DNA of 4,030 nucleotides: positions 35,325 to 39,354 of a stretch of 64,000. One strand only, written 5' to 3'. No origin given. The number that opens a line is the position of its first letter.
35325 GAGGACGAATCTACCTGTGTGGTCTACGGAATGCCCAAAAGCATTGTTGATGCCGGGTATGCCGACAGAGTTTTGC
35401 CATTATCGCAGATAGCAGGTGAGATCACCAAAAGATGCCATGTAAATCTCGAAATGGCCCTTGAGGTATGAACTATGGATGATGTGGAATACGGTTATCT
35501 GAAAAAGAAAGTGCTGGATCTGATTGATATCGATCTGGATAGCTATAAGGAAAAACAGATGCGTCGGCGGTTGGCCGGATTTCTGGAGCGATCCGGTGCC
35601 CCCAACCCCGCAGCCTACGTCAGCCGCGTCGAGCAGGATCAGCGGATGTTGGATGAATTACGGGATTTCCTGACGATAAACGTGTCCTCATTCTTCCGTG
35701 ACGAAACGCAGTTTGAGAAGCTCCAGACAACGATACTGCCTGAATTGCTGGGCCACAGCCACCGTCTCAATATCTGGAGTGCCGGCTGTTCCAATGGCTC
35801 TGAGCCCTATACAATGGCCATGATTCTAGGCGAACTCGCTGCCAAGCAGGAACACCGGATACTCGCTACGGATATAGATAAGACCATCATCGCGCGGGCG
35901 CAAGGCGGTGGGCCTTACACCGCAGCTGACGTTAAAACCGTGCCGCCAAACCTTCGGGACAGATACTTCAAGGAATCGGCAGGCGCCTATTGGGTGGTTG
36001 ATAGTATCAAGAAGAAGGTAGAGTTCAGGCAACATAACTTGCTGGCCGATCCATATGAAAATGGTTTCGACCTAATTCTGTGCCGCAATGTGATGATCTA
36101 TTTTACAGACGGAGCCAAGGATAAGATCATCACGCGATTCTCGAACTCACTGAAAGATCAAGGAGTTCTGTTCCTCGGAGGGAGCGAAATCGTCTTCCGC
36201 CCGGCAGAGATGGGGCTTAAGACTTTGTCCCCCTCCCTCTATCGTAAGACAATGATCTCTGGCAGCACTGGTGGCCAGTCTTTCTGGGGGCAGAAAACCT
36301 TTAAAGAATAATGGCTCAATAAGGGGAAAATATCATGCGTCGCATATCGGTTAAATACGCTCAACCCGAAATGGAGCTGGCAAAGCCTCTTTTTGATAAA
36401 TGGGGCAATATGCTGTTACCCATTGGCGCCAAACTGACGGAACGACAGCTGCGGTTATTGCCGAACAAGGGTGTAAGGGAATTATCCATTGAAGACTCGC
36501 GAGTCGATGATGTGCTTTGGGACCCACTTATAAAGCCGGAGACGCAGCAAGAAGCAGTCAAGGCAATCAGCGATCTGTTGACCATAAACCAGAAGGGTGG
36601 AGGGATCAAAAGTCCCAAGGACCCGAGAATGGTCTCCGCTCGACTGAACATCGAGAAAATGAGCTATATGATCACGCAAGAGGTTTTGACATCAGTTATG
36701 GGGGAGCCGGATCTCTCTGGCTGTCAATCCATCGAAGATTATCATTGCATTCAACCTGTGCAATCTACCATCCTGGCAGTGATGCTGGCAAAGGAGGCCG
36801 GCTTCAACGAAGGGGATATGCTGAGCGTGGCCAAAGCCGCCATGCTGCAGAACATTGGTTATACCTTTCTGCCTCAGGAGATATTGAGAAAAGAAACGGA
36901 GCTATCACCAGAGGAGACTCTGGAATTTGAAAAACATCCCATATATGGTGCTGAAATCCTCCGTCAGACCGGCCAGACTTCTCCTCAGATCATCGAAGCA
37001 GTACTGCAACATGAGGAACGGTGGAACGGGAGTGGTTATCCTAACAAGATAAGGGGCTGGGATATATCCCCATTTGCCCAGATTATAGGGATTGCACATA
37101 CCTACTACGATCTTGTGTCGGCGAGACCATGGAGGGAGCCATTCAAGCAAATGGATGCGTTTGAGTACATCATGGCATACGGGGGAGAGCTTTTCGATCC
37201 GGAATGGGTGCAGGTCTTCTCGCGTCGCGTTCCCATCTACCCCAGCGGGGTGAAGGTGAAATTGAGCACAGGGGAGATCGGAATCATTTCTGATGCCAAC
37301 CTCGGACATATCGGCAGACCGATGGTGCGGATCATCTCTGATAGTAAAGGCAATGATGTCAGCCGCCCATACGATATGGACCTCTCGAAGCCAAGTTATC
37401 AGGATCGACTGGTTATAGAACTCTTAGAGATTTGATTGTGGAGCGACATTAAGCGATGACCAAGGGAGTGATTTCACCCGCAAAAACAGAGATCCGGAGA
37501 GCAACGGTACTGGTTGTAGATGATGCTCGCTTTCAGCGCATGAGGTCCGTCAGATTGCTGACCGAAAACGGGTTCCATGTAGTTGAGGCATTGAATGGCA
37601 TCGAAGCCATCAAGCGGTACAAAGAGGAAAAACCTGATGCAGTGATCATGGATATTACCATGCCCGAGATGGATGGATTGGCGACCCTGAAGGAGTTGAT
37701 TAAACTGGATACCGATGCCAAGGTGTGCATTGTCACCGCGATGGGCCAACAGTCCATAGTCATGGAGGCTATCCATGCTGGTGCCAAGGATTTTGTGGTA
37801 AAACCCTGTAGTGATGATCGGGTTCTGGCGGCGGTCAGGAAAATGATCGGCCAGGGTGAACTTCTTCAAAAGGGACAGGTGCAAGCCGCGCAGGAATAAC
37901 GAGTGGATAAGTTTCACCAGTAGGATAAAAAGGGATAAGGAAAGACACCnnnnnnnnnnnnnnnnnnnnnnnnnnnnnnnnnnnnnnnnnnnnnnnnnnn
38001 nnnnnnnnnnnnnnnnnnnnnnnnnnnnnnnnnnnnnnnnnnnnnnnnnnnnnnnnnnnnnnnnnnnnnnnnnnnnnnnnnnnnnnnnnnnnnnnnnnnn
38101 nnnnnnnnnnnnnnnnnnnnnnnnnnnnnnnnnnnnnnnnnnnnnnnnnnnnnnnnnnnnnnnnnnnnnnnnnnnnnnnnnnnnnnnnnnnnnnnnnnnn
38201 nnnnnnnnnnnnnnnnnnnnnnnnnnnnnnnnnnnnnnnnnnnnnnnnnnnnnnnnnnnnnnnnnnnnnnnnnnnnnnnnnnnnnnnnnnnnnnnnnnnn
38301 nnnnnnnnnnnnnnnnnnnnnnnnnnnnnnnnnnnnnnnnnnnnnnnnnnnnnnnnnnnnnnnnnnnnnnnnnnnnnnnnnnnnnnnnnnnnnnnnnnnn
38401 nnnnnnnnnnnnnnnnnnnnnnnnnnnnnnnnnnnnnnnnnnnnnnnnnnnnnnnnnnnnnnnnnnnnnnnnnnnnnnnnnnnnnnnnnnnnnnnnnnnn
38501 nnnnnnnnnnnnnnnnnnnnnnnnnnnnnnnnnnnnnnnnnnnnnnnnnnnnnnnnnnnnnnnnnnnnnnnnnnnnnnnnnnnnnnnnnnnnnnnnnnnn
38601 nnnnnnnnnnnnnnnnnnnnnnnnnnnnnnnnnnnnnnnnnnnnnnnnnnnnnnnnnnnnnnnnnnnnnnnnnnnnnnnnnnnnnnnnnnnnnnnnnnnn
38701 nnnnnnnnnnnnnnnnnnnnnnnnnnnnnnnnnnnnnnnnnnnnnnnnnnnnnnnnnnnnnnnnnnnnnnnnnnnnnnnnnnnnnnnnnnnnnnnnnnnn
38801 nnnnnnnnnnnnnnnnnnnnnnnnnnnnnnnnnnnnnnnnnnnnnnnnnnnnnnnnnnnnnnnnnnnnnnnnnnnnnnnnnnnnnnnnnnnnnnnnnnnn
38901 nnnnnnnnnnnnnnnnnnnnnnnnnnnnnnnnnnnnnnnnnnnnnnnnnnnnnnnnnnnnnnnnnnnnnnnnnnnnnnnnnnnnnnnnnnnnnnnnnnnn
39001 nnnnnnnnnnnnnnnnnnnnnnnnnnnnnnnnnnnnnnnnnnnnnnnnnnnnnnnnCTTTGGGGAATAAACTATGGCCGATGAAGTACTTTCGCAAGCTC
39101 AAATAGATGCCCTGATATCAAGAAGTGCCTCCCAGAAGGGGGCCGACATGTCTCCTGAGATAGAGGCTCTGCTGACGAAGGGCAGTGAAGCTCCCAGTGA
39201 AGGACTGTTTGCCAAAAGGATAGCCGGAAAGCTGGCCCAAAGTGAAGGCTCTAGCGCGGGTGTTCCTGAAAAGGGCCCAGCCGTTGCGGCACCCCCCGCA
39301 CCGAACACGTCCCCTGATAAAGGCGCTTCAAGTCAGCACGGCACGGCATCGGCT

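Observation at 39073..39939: Protein combining a FliM-type CheY-P docking peptide with a coiled coil and a C-terminal zinc ribbon, as the last gene of the che cluster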

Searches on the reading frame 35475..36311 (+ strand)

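Call 6: search_protein_families(library=pfam, proteins=[window:35475-36311:+], max_evalue=0.1)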
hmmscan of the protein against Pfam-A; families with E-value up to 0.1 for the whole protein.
window:35475-36311:+ (278 aa): 7 families
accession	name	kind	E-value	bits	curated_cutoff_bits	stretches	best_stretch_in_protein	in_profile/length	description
PF01739.24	CheR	-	9.9e-56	188.7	27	1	69-241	1-180/195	CheR methyltransferase, SAM binding domain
PF03705.20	CheR_N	-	7.3e-09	35.6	27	1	6-55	3-52/53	CheR methyltransferase, all-alpha domain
PF13649.12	Methyltransf_25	-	2.9e-05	25.1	27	1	181-230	47-97/97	Methyltransferase domain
PF13847.12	Methyltransf_31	-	0.0002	21.5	27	1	180-233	54-108/145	Methyltransferase domain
PF08242.18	Methyltransf_12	-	0.00021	22.4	30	1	180-232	49-98/98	Methyltransferase domain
PF08241.18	Methyltransf_11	-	0.0057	17.7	21.2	0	179-233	43-94/95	Methyltransferase domain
PF13489.12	Methyltransf_23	-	0.03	14.5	27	1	161-234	60-116/164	Methyltransferase domain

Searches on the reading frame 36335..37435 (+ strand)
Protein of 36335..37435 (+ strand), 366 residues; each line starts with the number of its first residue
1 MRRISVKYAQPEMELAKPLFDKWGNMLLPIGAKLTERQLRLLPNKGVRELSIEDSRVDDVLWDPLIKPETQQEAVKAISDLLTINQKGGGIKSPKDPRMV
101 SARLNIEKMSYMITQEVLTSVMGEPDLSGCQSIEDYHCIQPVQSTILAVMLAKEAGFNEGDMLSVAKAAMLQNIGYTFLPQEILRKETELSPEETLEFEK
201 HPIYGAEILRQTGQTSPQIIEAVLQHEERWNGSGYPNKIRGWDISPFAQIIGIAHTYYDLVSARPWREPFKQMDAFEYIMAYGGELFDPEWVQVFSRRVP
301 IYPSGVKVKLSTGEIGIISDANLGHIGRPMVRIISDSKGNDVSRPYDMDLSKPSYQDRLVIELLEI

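Call 6: search_protein_families(library=pfam, proteins=[window:36335-37435:+], max_evalue=0.1)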
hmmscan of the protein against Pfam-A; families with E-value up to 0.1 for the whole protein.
window:36335-37435:+ (366 aa): 3 families
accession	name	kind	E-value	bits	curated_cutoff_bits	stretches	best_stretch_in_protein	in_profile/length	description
PF13487.12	HD_5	-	1.8e-32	112.9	27.2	1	141-290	17-169/170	HD domain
PF01966.28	HD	-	1.4e-07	32.2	22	1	144-253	8-109/116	HD domain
PF21131.3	eEFSec_4th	-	0.069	13.7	27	0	304-336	40-71/119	eEFSec C-terminal RIFT domain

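Call 79: search_protein_families(library=ncbifam, proteins=[window:36335-37435:+], max_evalue=0.001)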
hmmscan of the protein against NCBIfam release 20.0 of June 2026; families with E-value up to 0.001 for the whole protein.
window:36335-37435:+ (366 aa): 1 family
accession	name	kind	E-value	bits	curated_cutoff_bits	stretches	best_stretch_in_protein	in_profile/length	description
NF053512.1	nitric_RR_NosR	exception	1.1e-26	93.9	400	1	147-299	202-354/422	response regulator c-di-GMP phosphodiesterase, NosR family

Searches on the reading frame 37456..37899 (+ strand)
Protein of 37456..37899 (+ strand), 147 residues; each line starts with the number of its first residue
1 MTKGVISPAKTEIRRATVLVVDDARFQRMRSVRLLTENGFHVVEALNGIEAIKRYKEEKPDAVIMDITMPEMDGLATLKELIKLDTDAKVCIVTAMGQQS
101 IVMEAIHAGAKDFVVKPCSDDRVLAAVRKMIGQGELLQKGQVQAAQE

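Call 6: search_protein_families(library=pfam, proteins=[window:37456-37899:+], max_evalue=0.1)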
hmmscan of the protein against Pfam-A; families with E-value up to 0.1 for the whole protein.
window:37456-37899:+ (147 aa): 4 families
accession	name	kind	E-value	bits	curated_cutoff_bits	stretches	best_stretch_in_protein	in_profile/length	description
PF00072.30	Response_reg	-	2.7e-28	98.8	30.2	1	18-128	1-111/111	Response regulator receiver domain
PF20161.5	VpsR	-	0.0033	17.6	23.7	1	14-127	9-120/121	VpsR domain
PF12683.13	DUF3798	-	0.0093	15.9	24.6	1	46-115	69-133/271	Protein of unknown function (DUF3798)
PF13501.12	SoxY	-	0.076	13.7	28.4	0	47-104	44-101/112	Sulfur oxidation protein SoxY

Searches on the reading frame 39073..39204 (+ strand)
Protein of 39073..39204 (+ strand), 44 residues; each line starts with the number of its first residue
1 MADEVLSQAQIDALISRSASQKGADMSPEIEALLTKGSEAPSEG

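Call 51: search_solved_structures(query=window:39073-39204:+, max_evalue=10, show_alignments=5)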
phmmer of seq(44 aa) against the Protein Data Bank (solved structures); distinct sequences matched with E-value up to 10: 0.
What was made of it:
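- Tried and rejected: phmmer of the first 44 residues against PDB found nothing (call 51).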
